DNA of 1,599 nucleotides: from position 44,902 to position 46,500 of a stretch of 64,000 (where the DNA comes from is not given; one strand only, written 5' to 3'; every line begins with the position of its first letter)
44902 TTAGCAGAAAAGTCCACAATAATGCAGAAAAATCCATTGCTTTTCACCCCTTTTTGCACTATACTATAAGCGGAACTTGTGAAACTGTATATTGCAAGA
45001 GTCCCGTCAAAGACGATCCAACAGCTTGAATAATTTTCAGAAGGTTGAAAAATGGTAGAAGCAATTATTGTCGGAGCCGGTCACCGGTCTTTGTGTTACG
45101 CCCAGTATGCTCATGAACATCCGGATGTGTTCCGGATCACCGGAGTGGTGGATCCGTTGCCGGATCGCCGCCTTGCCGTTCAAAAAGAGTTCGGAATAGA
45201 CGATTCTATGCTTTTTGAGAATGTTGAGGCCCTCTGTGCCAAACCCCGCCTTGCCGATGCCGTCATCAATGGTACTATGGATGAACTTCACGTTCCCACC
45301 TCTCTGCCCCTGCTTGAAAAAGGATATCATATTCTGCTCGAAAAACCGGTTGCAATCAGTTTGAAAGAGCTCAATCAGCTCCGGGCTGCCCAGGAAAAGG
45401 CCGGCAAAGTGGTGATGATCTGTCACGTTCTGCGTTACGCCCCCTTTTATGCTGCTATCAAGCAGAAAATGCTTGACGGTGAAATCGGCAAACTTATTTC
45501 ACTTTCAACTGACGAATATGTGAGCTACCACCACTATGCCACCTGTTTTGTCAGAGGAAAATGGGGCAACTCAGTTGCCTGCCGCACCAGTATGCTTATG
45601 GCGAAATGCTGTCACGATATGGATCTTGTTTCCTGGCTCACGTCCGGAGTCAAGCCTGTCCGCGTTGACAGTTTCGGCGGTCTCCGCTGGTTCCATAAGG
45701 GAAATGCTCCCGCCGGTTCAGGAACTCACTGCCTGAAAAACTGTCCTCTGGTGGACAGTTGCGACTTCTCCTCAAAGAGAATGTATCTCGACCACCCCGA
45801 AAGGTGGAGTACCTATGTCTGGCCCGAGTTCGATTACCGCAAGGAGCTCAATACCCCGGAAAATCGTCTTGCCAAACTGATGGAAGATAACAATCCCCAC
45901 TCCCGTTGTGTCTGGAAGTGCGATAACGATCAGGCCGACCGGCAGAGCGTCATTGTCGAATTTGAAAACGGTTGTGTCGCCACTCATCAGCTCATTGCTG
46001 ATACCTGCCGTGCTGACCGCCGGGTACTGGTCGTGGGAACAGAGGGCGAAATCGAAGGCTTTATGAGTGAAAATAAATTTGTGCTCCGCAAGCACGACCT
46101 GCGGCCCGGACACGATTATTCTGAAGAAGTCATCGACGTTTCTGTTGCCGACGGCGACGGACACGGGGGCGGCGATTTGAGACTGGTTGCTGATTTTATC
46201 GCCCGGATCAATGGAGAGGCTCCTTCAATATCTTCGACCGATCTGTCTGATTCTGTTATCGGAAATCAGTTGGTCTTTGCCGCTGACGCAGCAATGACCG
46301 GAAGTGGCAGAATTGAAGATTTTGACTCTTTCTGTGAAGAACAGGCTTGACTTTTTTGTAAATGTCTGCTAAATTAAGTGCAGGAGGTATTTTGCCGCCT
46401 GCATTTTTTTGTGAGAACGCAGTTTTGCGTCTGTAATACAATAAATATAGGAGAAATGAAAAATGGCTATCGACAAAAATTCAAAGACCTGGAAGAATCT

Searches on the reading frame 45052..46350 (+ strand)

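Call 59: search_protein_families(library=ncbifam, proteins=[window:45052-46350:+], max_evalue=1e-10)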
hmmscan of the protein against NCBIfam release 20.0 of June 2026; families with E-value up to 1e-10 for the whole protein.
window:45052-46350:+ (432 aa): 2 families
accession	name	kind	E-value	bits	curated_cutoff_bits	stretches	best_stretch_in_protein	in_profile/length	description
TIGR04380.1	myo_inos_iolG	equivalog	1.1e-17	63.9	355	1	3-198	3-186/330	inositol 2-dehydrogenase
NF040723.1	UDP-GlcNAcDh_Arch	equivalog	2.7e-14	53.4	450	1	6-154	5-147/302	UDP-N-acetylglucosamine 3-dehydrogenase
